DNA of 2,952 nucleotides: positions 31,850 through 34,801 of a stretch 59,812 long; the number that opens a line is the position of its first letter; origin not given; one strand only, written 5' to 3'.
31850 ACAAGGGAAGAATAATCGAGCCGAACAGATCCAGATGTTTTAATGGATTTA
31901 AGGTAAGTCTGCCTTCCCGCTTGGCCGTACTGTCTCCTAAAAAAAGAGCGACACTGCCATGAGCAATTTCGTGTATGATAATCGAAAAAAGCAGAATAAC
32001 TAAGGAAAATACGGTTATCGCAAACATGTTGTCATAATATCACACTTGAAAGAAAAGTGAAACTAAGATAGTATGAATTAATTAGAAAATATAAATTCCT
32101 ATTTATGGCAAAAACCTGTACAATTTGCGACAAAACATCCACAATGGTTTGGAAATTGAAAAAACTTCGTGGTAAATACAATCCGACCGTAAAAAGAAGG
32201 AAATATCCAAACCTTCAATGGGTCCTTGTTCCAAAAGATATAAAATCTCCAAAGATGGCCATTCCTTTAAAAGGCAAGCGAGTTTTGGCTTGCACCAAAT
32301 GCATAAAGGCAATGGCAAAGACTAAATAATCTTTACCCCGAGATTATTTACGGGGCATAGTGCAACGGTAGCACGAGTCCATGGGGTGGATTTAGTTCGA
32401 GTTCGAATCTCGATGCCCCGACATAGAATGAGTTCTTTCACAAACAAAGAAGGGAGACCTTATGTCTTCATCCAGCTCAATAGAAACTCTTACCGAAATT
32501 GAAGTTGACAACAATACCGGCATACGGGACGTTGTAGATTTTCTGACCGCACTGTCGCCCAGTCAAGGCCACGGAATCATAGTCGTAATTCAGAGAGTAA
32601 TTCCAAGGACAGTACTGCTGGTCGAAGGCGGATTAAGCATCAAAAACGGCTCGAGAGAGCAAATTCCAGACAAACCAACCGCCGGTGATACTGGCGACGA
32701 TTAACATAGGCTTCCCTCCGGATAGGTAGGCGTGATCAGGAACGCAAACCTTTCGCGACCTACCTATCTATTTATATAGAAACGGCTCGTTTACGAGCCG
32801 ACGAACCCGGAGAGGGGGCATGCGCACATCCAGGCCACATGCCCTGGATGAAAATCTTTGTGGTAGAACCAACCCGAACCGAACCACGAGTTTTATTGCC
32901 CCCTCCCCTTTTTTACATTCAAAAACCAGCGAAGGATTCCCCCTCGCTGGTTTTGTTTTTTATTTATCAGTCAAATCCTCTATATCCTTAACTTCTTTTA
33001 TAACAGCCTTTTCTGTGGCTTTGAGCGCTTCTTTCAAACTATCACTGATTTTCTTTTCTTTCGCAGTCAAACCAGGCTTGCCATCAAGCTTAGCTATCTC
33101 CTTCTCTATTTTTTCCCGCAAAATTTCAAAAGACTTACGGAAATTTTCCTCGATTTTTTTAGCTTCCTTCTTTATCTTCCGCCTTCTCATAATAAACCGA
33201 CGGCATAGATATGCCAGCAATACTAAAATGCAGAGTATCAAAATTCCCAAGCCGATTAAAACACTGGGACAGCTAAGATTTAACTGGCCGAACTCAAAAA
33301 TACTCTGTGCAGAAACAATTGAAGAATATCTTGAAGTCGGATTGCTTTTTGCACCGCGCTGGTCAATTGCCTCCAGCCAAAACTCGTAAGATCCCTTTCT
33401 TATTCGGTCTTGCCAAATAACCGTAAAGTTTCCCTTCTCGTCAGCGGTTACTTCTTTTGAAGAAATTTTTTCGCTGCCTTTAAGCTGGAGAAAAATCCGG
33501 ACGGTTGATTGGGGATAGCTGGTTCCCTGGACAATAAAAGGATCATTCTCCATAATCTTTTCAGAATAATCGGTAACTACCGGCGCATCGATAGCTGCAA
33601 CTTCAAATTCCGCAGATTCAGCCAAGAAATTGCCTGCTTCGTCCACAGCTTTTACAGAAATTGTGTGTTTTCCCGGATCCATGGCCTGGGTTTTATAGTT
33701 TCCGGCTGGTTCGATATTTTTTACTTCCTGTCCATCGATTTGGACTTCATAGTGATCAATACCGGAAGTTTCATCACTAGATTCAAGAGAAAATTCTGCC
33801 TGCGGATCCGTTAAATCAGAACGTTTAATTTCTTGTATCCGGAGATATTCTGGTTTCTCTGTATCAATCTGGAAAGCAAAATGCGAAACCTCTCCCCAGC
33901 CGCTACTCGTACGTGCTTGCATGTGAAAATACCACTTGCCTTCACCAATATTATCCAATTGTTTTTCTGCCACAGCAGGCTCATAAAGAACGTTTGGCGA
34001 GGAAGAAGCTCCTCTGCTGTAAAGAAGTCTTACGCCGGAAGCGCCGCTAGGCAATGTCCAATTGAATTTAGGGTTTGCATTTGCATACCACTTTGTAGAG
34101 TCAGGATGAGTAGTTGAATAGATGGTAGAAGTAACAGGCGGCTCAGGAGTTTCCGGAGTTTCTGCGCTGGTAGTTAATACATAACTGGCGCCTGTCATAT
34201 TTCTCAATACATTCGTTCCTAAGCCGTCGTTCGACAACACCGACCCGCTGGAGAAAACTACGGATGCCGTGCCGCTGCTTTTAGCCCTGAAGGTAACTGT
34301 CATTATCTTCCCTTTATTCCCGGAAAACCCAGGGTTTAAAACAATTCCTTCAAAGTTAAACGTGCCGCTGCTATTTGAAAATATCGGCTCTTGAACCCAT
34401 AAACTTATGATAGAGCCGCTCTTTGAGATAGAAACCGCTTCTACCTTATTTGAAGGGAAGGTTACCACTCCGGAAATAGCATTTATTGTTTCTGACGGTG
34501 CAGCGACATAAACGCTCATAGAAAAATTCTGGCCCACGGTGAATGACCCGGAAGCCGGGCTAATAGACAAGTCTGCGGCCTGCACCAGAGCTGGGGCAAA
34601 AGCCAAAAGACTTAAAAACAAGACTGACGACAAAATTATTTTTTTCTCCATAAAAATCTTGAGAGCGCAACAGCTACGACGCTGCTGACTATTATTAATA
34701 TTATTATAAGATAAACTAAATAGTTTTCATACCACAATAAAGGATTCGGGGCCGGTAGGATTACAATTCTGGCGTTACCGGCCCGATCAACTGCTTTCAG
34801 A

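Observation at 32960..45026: Five-gene co-directional cell-surface module: giant fibre, Wzy_C-TPR, dockerin protein and two cohesin-like anchors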

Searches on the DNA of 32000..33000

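Call 83: search_rna_families(source=window, start=32000, end=33000, threshold=evalue, max_evalue=1)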
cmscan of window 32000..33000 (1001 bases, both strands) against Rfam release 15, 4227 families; matches with E-value up to 1: 5.
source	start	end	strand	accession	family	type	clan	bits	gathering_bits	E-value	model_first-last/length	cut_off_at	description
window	32351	32421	+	RF00005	tRNA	Gene; tRNA;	CL00001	56.2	29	3e-11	1-71/71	no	tRNA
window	32917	32997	-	RF02029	sraA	Gene; sRNA;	-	24.2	56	0.36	1-95/95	no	sraA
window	32917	33000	-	RF00514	His_leader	Cis-reg; leader;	-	21.4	49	0.63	45-126/126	5'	Histidine operon leader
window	32893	32971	-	RF02031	tpke11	Gene; sRNA;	-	21.3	43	0.076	1-77/77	no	tpke11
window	32868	32954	+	RF01820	RsaE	Gene; sRNA;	-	21.3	79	0.67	1-112/112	no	RNA Staph. aureus E (RoxS)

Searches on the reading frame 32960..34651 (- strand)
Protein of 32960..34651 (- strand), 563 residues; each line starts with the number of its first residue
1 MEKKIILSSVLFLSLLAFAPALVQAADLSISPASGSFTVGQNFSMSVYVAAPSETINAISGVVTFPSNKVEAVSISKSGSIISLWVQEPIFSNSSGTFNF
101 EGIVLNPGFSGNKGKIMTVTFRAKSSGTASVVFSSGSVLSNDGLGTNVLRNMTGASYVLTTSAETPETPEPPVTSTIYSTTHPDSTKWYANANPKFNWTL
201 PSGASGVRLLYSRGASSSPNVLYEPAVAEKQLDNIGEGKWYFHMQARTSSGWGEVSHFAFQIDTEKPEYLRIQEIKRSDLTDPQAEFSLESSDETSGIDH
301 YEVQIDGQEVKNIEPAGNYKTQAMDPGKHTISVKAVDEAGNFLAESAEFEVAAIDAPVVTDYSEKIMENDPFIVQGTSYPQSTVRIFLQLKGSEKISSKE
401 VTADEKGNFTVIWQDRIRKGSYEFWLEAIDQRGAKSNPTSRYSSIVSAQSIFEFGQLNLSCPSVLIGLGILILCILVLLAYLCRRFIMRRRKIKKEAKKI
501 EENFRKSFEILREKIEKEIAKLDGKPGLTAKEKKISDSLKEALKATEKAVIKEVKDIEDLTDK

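Call 5: search_protein_families(library=pfam, proteins=[window:32960-34651:-], max_evalue=1)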
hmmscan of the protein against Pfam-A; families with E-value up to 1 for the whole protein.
window:32960-34651:- (563 aa): 9 families
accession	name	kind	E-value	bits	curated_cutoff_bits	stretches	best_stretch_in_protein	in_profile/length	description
PF19077.6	Big_13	-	1.7e-09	38.5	27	2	375-439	32-94/102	Bacterial Ig-like domain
PF17936.7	Big_6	-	0.0042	17.7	27.6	1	367-440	10-78/83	Bacterial Ig domain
PF06832.18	BiPBP_C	-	0.0045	17.3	26.8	1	284-342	32-85/90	Penicillin-Binding Protein C-terminus Family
PF24421.1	Ig_J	-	0.0049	17.4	29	0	317-346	66-95/104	Tip attachment protein J, Ig-like domain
PF11008.14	DUF2846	-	0.0081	16.7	34.3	1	298-352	21-69/92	Protein of unknown function (DUF2846)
PF17996.7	CE2_N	-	0.013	16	27.9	1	286-352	32-99/108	Carbohydrate esterase 2 N-terminal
PF09136.16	Glucodextran_B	-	0.039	14.3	27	1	302-346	32-76/83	Glucodextranase, domain B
PF21601.3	GldM_2nd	-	0.15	13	24.4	1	285-334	29-75/98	GldM second domain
PF11728.13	ArAE_1_C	-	0.19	12.2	22.4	1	491-553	2-64/166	Putative aromatic acid exporter C-terminal domain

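Call 6: search_protein_families(library=ncbifam, proteins=[window:32960-34651:-], max_evalue=1)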
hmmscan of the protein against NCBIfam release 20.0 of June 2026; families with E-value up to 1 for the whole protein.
window:32960-34651:- (563 aa): 8 families
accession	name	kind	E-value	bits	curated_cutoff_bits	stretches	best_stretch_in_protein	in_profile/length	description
NF047446.1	barrel_OmpL47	domain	1.2e-08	35.3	40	1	285-345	5-61/68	OmpL47-type beta-barrel domain-containing protein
TIGR04561.1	membra_charge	hypoth_equivalog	0.00017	21.7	30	1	472-522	23-74/82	TIGR04561 family membrane protein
NF033510.3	Ca_tandemer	repeat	0.00034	20.9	50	1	353-434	14-94/96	Ca2+-stabilized repeat-containing adhesin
NF033707.1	T9SS_sortase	equivalog_domain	0.00076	17.2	420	1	318-361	955-998/1095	type IX secretion system sortase PorU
NF047441.1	Lepto_OmpL47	equivalog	0.0021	17.7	250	1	275-341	248-311/336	multi-beta-barrel domain surface protein OmpL47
TIGR00374.1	TIGR00374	subfamily_domain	0.054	12.9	43.2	1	464-524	136-200/323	flippase-like domain-containing protein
TIGR03500.1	FliO_TIGR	equivalog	0.12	12.4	55.25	1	470-500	2-31/70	flagellar biosynthetic protein FliO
TIGR02872.1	spore_ytvI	equivalog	0.12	11.8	198.15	1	462-552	53-145/341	sporulation integral membrane protein YtvI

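Call 9: search_solved_structures(query=window:32960-34651:-, max_evalue=10)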
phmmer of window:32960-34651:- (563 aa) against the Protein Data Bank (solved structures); distinct sequences matched with E-value up to 10: 3.
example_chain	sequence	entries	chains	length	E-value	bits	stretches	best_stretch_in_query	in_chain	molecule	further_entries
3s55_A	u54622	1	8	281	0.13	14.2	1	40-187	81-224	Putative short-chain dehydrogenase/reductase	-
1nj9_H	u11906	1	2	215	0.85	11.5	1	30-186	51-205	immunoglobulin heavy chain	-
2lk9_A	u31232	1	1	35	5.2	8.9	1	464-493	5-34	Bone marrow stromal antigen 2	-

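Call 21: search_protein_families(library=pfam, alignment_id=A3, max_evalue=0.01)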
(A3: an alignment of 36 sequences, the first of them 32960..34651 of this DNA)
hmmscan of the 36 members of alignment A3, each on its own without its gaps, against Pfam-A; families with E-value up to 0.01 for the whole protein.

A. member 1, window:32960-34651:- (563 aa): 5 families
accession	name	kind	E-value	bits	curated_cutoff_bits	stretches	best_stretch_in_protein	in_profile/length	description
PF19077.6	Big_13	-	1.7e-09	38.5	27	1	375-439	32-94/102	Bacterial Ig-like domain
PF17936.7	Big_6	-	0.0042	17.7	27.6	0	367-440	10-78/83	Bacterial Ig domain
PF06832.18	BiPBP_C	-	0.0045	17.3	26.8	0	284-342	32-85/90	Penicillin-Binding Protein C-terminus Family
PF24421.1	Ig_J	-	0.0049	17.4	29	0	317-346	66-95/104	Tip attachment protein J, Ig-like domain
PF11008.14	DUF2846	-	0.0081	16.7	34.3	0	298-352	21-69/92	Protein of unknown function (DUF2846)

B. families by the number of members that match (of 36 scanned): 27 families (the first 25 are shown)
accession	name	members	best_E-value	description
PF19077.6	Big_13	36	1.4e-15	Bacterial Ig-like domain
PF00963.24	Cohesin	20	1.8e-07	Cohesin domain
PF07495.19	Y_Y_Y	6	6.5e-05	Y_Y_Y domain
PF24421.1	Ig_J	5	0.00016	Tip attachment protein J, Ig-like domain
PF17936.7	Big_6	4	0.00014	Bacterial Ig domain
PF24893.1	DUF7743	2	0.002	Domain of unknown function (DUF7743)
PF17957.7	Big_7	2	0.0046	Bacterial Ig domain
PF12961.13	DUF3850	1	2.3e-15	Domain of unknown function (DUF3850)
PF12245.14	Big_3_2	1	0.00016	Bacterial Ig-like domain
PF00028.23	Cadherin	1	0.00075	Cadherin domain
PF13620.12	CarboxypepD_reg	1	0.00093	Carboxypeptidase regulatory-like domain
PF03896.21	TRAP_alpha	1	0.0012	Translocon-associated protein (TRAP), alpha subunit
PF10669.14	Phage_Gp23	1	0.003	Protein gp23 (Bacteriophage A118)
PF15418.12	DUF4625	1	0.0032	Domain of unknown function (DUF4625)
PF24195.1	DUF7420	1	0.0037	Family of unknown function (DUF7420)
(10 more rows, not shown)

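Call 23: search_solved_structures(query=A3, max_evalue=1, show_alignments=1)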
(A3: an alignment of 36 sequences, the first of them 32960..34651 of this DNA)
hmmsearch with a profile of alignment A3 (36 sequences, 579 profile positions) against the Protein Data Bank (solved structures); distinct sequences matched with E-value up to 1: 9.
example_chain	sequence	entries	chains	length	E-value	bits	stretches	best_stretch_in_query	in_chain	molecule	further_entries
2yn3_A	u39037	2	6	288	0.00042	22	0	331-458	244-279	PUTATIVE INNER MEMBRANE PROTEIN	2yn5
1q55_A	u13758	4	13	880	0.0054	18.3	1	370-510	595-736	EP-cadherin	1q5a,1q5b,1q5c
6nz0_Z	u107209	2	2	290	0.07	14.6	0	424-459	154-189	Dyslexia-associated protein KIAA0319-like protein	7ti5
1k85_A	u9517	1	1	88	0.16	13.5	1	291-367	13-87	CHITINASE A1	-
8hdu_A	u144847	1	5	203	0.21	13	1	390-547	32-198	De novo design cavitated protein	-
2ds4_A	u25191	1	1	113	0.23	12.9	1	389-450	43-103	Tripartite motif protein 45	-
6m3a_A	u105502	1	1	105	0.25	12.8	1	384-457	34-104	Biofilm-associated surface protein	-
9avi_A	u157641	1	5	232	0.46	11.9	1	466-518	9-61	Tol-Pal system protein TolQ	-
8vlw_A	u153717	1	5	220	0.65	11.4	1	474-518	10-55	Tol-Pal system protein TolQ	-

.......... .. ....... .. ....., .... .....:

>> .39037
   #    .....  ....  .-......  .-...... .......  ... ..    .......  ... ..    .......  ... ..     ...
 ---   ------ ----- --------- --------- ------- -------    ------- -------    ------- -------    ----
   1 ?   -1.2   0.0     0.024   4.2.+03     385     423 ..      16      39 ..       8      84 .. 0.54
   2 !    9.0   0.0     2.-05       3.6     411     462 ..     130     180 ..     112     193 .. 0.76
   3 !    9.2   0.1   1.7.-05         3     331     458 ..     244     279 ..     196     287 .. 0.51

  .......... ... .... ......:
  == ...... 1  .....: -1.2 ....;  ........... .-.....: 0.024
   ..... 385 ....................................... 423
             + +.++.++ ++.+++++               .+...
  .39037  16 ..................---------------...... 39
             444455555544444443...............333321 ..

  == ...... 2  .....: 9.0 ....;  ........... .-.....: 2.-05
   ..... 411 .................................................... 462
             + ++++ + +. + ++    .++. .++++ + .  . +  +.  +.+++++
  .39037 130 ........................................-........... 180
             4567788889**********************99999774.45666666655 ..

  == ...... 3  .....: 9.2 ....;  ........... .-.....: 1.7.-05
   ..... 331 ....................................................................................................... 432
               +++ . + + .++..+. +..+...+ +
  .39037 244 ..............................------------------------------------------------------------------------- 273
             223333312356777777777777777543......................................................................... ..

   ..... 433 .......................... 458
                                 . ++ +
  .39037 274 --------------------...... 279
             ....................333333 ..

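Call 36: find_homologous_proteins(query=window:32960-34651:-, max_evalue=0.001)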
Query window:32960-34651:- (563 aa): 599 proteins with E <= 0.001 among 8000 candidates; the best 120 are listed.
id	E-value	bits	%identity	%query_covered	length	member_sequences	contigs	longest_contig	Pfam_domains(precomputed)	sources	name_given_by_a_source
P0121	0.0e+0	1224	100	99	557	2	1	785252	PF19077.7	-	-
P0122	1.2e-202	692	54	100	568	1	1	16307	PF19077.7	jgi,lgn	jgi:hypothetical protein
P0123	5.0e-175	601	49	100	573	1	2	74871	PF19077.7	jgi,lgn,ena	-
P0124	4.4e-167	575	45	96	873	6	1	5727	PF19077.7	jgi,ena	-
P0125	8.5e-167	574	49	96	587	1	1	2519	PF19077.7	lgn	-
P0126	4.6e-166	572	44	97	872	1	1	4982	PF19077.7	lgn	-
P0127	1.5e-165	570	46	98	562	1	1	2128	PF19077.7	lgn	-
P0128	6.9e-163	561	43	97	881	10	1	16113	PF00963.25,PF19077.7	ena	-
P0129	1.6e-162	560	44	97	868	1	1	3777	PF19077.7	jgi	-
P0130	2.1e-160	553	46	98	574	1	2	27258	PF19077.7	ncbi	-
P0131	7.2e-159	548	45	99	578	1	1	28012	PF19077.7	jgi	-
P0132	6.4e-158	545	46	98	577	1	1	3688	PF19077.7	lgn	-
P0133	9.2e-154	531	46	99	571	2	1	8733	PF19077.7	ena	-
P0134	6.2e-152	525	45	96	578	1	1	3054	PF19077.7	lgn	-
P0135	6.9e-152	525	45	98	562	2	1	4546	PF19077.7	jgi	jgi:hypothetical protein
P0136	8.0e-152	525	44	98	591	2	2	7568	PF00963.25,PF19077.7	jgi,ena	-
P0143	1.6e-147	511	46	99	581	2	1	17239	PF00963.25,PF19077.7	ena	-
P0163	1.1e-143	498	42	98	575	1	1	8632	PF00963.25,PF19077.7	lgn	-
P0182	4.3e-141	489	43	98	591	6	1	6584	PF00963.25,PF19077.7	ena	-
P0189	1.9e-140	487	42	98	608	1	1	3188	PF00963.25,PF19077.7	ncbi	-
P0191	5.1e-140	486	41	98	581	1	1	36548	PF00963.25,PF19077.7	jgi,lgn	-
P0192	7.5e-140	485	43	99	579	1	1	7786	PF00963.25,PF19077.7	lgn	-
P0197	9.5e-139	482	43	95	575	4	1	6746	PF00963.25,PF19077.7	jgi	-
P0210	2.5e-137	477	42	95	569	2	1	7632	PF00963.25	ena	-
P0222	7.5e-136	472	42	95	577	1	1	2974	PF00963.25,PF19077.7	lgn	-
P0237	5.7e-134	466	40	99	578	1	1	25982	PF00963.25,PF19077.7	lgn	-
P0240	7.0e-134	466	43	95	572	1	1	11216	PF00963.25,PF19077.7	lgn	-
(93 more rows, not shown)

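Call 47: search_protein_families(library=phrogs, proteins=[window:32960-34651:-], max_evalue=0.01)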
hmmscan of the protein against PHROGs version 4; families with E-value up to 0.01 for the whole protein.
window:32960-34651:- (563 aa): 1 family
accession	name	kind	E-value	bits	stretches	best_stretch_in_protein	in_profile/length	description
phrog_11157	-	unknown function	3.3e-06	24.8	1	228-438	2229-2452/3825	-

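Call 48: predict_structure(alignment_id=A4)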
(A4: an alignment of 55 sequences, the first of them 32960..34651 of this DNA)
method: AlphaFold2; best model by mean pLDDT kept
length: 563 residues; sequences in the alignment: 55
mean_pLDDT: 88.6   pTM: 0.50
mean pLDDT of the five models: 88.6, 88.0, 87.7, 87.7, 86.7
residues with pLDDT >= 90: 378; 70-90: 140; 50-70: 28; < 50: 17
segments of 3 or more residues with pLDDT < 50: 163-171, 452-459
pLDDT, mean of each block of 10 residues (from residue 1): 73 75 80 94 96 94 97 96 95 96 95 96 96 97 91 96 47 77 94 96 93 93 95 96 94 92 97 95 96 96 96 92 96 97 97 97 91 95 97 94 97 89 97 96 87 47 75 89 84 78 78 76 63 76 79 77 70
secondary structure, 60 per line:
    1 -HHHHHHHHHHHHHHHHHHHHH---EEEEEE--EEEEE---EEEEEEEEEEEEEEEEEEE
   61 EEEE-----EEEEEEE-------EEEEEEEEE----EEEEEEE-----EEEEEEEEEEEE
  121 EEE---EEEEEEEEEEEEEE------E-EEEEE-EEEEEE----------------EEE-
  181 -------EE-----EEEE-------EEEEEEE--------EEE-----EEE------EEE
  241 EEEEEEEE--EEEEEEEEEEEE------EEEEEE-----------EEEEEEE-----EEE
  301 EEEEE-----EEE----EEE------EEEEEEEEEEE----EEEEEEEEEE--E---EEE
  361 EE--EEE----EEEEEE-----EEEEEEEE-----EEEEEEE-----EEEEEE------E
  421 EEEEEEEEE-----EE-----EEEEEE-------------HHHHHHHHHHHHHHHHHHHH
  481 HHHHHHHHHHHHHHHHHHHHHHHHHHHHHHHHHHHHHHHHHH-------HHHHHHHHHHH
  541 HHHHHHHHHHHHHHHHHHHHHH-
elements in order: H2-22 E26-31 E34-38 E42-64 E70-76 E84-92 E97-103 E109-123 E127-140 E149-153 E155-160 E177-179 E195-198 E206-212 E221-223 E229-231 E238-248 E251-262 E269-274 E286-292 E298-305 E311-313 E318-320 E327-337 E342-351 E358-362 E365-367 E372-377 E383-390 E396-402 E408-413 E420-429 E442-447 H461-522 H530-562

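Call 54: fold_search(model_id=the predicted structure, library=pdb)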
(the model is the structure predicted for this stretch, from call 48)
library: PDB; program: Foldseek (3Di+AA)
matches with E <= 10: 1967; with E <= 0.001: 424
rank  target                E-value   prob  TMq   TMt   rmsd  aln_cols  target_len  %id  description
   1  2jll                  4.6e-14  1.00  0.19  0.25  22.7       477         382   13  Crystal structure of NCAM2 IgIV-FN3II (released 2009-11-17)
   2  8dpt_A                4.8e-13  1.00  0.20  0.25  25.4       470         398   13  The structure of the IL-11 signalling complex, with full-length extracellular gp130 (released 2023-11-29)
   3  9flx_A                5.3e-13  1.00  0.22  0.33  32.2       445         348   12  CryoEM structure of the fragment-4 (4074-4421) in the grappling hook protein A (GhpA) in the bacterium Aureispira sp.  (released 2024-10-16)
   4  8k53_A                8.1e-13  1.00  0.19  0.15  30.1       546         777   11  Structure of the Dimeric Human CNTN2 Ig 1-6-FNIII 1-2 Domain in an Asymmetric State (released 2023-12-06)
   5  4pbx                  8.5e-13  1.00  0.21  0.21  30.7       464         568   12  Crystal structure of the six N-terminal domains of human receptor protein tyrosine phosphatase sigma (released 2014-11-12)
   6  5i99                  8.5e-13  1.00  0.21  0.27  32.1       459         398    9  Crystal structure of mouse CNTN3 Ig5-Fn2 domains (released 2016-08-31)
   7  6tpw                  1.4e-12  1.00  0.15  0.21  29.4       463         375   12  Crystal structures of FNIII domain one through four of the human leucocyte common antigen-related protein ( LAR) (released 2020-05-13)
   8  9g8b_A                2.4e-12  1.00  0.22  0.33  31.9       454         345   13  CryoEM structure of the fragment-2 (2892-3236) in the grappling hook protein A (GhpA) in the bacterium Aureispira sp.  (released 2024-10-16)
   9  3t1w                  3.0e-12  1.00  0.19  0.24  27.9       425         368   14  Structure of the four-domain fragment Fn7B89 of oncofetal fibronectin (released 2012-03-21)
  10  6xi3                  3.2e-12  1.00  0.19  0.24  33.5       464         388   13  Crystal structure of tetra-tandem repeat in extending region of large adhesion protein (released 2020-10-14)
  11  8v2b_B                3.9e-12  1.00  0.20  0.20  33.8       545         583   10  Cryo-EM structure of mouse type II OSM receptor complex: model for full extracellular assembly (released 2024-11-20)
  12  4yfd_A                4.3e-12  1.00  0.20  0.23  28.5       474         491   10  Crystal structure PTP delta Ig1-Fn2 in complex with IL-1RAcP (released 2015-05-06)
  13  2v5y                  7.3e-12  1.00  0.21  0.21  32.5       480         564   10  Crystal structure of the receptor protein tyrosine phosphatase mu ectodomain (released 2007-09-11)
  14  9flu_A                1.0e-11  1.00  0.22  0.34  33.1       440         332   12  CryoEM structure of the fragment-1 (3402-3733) in the grappling hook protein A (GhpA) in the bacterium Aureispira sp.  (released 2024-10-16)
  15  9flv_A                1.4e-11  1.00  0.22  0.28  33.7       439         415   10  CryoEM structure of the fragment-5 (2393-2807) in the grappling hook protein A (GhpA) in the bacterium Aureispira sp.  (released 2024-10-16)
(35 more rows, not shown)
